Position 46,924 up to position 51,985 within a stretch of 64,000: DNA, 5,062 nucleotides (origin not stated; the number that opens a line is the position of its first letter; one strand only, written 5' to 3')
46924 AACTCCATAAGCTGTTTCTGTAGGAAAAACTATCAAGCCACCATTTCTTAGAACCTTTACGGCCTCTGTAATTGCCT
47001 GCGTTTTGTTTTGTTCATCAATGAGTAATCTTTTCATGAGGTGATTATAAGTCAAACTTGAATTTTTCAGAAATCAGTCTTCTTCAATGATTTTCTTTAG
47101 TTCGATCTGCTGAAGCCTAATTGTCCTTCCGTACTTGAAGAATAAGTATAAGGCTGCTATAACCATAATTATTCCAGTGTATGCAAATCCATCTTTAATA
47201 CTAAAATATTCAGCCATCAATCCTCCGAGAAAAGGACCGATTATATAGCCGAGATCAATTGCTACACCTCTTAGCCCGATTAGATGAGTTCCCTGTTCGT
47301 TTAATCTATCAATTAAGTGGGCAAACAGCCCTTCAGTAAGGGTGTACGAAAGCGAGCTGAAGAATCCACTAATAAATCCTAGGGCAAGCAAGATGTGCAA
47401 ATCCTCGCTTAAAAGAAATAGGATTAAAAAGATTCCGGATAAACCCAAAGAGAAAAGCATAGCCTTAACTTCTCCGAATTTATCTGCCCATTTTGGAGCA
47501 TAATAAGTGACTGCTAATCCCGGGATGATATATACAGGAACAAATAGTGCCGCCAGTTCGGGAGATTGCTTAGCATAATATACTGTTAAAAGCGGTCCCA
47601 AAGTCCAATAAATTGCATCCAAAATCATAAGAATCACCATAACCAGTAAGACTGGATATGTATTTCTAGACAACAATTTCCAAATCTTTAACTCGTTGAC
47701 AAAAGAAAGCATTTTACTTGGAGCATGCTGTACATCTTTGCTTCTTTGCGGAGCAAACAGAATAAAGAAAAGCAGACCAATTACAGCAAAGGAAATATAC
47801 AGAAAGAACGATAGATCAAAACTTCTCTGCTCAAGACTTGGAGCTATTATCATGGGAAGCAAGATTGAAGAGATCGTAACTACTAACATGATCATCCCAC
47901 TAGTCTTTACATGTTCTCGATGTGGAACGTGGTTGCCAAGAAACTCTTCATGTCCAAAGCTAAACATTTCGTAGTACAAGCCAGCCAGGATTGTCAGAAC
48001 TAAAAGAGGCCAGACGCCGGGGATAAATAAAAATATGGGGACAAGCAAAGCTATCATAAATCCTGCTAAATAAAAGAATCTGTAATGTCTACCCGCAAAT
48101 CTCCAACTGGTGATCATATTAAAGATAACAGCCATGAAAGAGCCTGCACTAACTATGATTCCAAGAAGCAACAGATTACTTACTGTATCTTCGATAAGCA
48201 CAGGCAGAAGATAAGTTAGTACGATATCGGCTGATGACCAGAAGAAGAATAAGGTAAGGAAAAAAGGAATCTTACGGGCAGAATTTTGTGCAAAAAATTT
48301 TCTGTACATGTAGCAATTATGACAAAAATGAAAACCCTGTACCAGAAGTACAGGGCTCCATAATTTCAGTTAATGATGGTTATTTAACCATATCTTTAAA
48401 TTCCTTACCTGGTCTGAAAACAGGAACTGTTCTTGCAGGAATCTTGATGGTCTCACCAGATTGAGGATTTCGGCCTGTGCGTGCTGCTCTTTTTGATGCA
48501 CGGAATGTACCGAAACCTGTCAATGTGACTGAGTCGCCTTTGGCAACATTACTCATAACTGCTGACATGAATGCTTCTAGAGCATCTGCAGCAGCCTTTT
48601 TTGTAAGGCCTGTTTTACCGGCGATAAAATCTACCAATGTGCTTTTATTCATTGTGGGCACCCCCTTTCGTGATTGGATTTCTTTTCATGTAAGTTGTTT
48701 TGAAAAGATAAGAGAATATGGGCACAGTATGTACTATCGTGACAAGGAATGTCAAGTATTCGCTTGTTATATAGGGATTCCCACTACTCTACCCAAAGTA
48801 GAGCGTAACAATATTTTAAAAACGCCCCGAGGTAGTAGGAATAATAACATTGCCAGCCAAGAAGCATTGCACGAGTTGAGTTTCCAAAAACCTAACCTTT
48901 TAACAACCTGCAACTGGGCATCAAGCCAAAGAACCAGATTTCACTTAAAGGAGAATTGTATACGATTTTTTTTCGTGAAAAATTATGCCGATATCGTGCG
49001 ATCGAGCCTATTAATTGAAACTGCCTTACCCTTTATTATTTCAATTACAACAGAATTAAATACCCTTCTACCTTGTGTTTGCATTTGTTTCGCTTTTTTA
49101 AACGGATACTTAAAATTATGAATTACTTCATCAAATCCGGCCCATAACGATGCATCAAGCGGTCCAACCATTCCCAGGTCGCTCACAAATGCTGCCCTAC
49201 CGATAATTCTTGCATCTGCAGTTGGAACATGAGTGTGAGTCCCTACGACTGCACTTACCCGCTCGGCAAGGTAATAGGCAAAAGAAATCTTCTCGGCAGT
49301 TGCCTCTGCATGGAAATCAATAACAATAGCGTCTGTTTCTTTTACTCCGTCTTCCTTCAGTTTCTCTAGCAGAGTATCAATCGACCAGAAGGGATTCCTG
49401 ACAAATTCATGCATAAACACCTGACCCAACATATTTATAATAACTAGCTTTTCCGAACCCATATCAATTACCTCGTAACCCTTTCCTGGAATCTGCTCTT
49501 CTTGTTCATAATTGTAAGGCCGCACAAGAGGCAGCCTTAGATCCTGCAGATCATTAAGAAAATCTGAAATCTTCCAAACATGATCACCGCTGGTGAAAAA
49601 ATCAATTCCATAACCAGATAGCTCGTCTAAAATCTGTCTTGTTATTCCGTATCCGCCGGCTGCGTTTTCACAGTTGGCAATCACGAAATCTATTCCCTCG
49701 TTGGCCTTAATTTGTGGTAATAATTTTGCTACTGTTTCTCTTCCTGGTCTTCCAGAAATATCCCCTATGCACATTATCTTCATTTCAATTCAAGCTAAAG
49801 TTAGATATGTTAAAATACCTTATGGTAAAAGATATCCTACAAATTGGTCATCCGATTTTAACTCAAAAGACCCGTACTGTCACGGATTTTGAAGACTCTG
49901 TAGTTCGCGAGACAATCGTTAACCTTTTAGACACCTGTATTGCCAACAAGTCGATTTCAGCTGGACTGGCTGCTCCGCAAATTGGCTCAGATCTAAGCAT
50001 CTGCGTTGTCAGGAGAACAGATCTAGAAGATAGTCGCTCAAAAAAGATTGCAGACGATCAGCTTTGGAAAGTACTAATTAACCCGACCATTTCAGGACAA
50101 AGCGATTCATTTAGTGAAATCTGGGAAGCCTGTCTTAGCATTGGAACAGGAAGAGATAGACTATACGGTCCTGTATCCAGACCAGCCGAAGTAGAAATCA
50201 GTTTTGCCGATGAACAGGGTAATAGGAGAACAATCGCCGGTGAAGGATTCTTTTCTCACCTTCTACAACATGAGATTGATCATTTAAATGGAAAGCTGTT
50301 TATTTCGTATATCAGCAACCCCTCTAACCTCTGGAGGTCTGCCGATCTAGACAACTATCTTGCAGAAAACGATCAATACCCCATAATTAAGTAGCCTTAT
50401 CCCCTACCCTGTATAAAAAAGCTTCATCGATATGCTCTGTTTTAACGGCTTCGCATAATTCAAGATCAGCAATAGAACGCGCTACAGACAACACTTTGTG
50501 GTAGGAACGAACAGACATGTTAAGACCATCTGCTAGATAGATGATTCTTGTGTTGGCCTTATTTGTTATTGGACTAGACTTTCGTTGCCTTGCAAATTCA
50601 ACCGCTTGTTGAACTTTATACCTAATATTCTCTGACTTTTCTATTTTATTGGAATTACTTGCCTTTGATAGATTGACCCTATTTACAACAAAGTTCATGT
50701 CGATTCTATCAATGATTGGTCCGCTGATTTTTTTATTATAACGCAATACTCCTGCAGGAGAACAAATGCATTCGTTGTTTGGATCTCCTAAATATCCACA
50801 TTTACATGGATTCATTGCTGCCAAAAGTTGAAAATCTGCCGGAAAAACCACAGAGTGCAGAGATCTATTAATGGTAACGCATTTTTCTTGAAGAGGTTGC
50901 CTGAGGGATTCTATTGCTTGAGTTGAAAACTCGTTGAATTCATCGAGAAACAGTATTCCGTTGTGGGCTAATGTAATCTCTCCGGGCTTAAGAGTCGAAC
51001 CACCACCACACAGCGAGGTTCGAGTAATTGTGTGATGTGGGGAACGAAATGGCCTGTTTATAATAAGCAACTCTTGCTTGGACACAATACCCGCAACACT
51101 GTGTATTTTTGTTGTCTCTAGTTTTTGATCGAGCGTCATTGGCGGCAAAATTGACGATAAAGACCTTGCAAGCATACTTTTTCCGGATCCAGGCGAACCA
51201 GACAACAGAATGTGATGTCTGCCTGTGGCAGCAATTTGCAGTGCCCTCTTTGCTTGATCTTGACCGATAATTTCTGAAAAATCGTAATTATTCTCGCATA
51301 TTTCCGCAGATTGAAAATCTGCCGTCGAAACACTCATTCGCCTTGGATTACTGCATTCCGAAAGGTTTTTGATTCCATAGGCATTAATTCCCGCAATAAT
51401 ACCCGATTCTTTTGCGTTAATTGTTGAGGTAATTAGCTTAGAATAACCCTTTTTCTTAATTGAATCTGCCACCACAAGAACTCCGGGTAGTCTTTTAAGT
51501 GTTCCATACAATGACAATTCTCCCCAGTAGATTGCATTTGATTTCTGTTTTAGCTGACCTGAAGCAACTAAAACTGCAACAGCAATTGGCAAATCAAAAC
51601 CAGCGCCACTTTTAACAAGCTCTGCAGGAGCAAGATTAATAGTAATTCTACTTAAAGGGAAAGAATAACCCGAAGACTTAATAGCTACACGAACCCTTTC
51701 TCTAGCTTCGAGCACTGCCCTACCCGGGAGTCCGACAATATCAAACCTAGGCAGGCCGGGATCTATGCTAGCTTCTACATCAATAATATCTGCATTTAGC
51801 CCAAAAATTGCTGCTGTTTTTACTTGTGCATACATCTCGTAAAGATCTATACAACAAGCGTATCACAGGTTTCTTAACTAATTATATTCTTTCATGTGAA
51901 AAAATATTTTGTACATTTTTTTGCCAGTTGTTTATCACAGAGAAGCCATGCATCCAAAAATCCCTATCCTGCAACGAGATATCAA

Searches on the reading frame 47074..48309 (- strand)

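Call 59: search_protein_families(library=pfam, proteins=[window:47074-48309:-], max_evalue=0.00001)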
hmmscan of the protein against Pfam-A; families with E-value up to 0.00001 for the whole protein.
window:47074-48309:- (411 aa): 1 family
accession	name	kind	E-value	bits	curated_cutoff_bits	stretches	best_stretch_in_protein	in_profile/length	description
PF07690.21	MFS_1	-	8.9e-30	104.2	33.4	2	224-391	2-172/347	Major Facilitator Superfamily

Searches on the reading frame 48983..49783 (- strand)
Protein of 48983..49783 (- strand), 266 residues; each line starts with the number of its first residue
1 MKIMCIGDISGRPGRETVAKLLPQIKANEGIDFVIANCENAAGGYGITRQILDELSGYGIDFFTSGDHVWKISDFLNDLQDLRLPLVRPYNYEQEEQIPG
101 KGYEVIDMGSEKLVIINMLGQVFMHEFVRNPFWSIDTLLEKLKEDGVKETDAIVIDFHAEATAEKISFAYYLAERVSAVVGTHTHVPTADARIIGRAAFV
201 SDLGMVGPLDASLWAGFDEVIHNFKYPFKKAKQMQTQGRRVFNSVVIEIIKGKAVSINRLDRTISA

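Call 59: search_protein_families(library=pfam, proteins=[window:48983-49783:-], max_evalue=0.00001)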
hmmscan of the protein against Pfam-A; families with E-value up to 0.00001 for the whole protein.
window:48983-49783:- (266 aa): 2 families
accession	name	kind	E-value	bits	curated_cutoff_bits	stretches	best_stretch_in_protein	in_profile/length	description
PF13277.11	YmdB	-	1.5e-78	264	27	1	4-260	1-253/253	YmdB-like protein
PF00149.33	Metallophos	-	3.6e-07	31.2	21.5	1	1-187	1-191/191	Calcineurin-like phosphoesterase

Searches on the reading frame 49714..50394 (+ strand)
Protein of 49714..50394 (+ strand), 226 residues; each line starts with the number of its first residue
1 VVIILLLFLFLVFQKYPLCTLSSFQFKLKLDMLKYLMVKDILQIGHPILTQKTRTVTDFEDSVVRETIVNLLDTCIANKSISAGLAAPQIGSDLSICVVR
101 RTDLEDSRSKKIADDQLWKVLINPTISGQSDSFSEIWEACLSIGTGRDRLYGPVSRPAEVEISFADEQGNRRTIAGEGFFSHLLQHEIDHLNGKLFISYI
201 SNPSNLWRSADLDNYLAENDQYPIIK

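Call 59: search_protein_families(library=pfam, proteins=[window:49714-50394:+], max_evalue=0.00001)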
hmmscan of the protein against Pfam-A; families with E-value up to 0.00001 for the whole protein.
window:49714-50394:+ (226 aa): 1 family
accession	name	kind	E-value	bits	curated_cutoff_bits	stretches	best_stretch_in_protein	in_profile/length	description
PF01327.26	Pep_deformylase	-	1.7e-39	135.4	22.8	1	39-203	2-153/156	Polypeptide deformylase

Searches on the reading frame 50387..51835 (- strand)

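Call 59: search_protein_families(library=pfam, proteins=[window:50387-51835:-], max_evalue=0.00001)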
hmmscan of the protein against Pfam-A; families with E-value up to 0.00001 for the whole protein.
window:50387-51835:- (482 aa): 6 families
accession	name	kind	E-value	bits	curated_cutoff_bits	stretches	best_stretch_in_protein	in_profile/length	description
PF01078.27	Mg_chelatase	-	6.3e-86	287.5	20.3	1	185-389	1-204/207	Magnesium chelatase, subunit ChlI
PF13541.12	ChlI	-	3e-37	127.7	27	1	20-137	1-118/121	Subunit ChlI of Mg-chelatase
PF13335.12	Mg_chelatase_C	-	8.2e-13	49.2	26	1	410-476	28-94/94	Magnesium chelatase, subunit ChlI C-terminal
PF07728.20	AAA_5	-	2.3e-11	44.3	22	1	208-345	1-125/139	AAA domain (dynein-related subfamily)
PF00493.29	MCM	-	2.9e-11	43.3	23.3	1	279-385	109-205/224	MCM P-loop domain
PF00158.32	Sigma54_activat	-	4.9e-08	33.3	20.2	1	195-341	11-141/168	Sigma-54 interaction domain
